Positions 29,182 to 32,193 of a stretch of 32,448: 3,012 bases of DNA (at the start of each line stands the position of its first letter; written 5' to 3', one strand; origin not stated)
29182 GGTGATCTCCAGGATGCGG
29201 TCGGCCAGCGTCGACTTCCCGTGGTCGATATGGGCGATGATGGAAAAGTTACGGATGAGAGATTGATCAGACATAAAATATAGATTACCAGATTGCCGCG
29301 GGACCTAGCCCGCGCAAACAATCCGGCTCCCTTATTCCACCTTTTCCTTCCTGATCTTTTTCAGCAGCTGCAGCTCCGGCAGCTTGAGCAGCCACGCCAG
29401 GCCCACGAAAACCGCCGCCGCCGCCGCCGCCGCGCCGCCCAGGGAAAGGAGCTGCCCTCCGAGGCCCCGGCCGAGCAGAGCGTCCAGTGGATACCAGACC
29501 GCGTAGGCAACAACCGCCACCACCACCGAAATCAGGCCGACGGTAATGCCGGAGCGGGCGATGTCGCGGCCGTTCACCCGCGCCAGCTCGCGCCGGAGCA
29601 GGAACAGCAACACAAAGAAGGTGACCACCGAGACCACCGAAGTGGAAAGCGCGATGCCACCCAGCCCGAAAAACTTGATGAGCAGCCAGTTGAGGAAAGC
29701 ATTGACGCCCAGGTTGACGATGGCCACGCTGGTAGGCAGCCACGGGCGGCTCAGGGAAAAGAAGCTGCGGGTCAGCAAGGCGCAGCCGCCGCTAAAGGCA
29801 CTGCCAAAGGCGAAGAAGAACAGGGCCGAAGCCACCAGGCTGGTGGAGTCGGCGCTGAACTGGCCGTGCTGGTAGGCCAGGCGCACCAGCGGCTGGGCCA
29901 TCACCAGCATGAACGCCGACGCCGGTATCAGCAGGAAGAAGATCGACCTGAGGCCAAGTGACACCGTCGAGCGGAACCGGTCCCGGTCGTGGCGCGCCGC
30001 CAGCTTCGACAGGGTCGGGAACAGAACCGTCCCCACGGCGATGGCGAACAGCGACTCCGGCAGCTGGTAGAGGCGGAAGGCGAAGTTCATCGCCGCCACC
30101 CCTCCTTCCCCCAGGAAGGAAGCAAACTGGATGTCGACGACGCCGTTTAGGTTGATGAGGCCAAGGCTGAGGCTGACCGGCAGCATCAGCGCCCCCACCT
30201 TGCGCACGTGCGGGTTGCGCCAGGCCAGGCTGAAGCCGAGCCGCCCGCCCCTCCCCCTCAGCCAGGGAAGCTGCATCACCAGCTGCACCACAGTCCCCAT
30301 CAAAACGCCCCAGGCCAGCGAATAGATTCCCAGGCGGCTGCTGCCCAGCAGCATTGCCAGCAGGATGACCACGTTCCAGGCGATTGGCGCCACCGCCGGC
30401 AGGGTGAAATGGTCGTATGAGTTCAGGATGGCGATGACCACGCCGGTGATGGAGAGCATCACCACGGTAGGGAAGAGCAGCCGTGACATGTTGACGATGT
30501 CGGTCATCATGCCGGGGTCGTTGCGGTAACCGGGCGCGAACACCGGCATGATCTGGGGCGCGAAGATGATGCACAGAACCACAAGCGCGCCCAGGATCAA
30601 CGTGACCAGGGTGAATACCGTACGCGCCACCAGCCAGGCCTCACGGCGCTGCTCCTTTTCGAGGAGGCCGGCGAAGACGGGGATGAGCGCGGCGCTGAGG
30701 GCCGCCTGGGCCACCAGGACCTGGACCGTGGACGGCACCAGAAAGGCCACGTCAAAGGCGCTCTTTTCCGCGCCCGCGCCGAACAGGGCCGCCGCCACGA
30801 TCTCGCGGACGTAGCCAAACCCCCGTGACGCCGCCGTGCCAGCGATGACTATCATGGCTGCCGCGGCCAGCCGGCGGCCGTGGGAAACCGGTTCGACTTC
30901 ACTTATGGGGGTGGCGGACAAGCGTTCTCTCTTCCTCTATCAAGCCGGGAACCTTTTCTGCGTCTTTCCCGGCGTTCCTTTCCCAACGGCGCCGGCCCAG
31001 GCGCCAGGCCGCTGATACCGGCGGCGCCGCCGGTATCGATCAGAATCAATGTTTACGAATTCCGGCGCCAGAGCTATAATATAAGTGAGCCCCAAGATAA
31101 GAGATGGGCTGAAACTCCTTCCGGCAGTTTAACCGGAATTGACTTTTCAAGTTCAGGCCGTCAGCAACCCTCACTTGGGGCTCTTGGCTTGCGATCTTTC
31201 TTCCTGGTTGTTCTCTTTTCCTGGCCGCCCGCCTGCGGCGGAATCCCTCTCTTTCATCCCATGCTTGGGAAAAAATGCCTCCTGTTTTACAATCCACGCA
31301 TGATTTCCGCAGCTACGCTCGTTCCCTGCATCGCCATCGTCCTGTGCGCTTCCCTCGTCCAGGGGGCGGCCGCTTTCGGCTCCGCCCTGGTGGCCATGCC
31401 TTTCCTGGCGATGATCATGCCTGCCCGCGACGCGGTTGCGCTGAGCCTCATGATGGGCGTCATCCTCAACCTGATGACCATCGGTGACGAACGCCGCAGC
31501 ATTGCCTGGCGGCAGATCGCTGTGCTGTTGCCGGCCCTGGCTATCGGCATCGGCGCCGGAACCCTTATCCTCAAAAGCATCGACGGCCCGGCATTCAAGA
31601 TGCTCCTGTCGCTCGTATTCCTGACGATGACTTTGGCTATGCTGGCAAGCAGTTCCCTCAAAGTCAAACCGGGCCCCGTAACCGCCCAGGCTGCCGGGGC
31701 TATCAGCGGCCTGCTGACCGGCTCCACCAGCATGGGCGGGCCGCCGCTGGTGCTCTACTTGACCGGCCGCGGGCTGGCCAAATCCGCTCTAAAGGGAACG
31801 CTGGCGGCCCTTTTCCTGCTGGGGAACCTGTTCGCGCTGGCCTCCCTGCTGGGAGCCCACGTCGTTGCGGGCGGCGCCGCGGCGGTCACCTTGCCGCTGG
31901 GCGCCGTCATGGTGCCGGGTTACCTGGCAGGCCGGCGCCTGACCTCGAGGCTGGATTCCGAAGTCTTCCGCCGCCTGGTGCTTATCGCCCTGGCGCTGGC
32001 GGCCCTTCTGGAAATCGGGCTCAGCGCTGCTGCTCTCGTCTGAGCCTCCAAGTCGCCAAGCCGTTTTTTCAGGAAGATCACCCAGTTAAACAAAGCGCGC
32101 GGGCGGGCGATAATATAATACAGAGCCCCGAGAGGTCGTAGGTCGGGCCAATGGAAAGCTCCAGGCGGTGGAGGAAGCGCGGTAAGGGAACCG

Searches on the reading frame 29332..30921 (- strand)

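Call 9: search_protein_families(library=pfam, proteins=[window:29332-30921:-], max_evalue=0.00001)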
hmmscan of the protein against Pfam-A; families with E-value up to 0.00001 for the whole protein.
window:29332-30921:- (529 aa): 3 families
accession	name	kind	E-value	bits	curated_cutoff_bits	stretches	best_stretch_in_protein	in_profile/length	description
PF03023.19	MurJ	-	6.1e-97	325.5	27.4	1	44-478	2-432/451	Lipid II flippase MurJ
PF13440.11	Polysacc_synt_3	-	4.1e-11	43.1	23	1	98-350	46-284/293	Polysaccharide biosynthesis protein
PF01554.23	MatE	-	1.1e-07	32.1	24.9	1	248-413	1-161/161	MatE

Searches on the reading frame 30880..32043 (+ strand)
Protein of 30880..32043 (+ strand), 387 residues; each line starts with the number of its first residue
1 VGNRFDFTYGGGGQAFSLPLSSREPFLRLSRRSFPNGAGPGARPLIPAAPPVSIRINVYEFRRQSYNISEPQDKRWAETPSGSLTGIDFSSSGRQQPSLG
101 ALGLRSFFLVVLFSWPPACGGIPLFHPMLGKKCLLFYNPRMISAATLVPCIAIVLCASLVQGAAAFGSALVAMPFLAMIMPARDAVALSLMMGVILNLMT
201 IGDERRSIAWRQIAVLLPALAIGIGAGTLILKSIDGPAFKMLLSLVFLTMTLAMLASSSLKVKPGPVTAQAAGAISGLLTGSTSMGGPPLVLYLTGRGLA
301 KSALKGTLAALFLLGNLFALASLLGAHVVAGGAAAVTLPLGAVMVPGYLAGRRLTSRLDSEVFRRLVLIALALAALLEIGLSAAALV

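Call 9: search_protein_families(library=pfam, proteins=[window:30880-32043:+], max_evalue=0.00001)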
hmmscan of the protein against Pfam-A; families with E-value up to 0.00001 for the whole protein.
window:30880-32043:+ (387 aa): 1 family
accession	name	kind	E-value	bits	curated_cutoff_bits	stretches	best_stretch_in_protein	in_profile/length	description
PF01925.25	TauE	-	3.6e-28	99.3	32.6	1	151-376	2-235/237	Sulfite exporter TauE/SafE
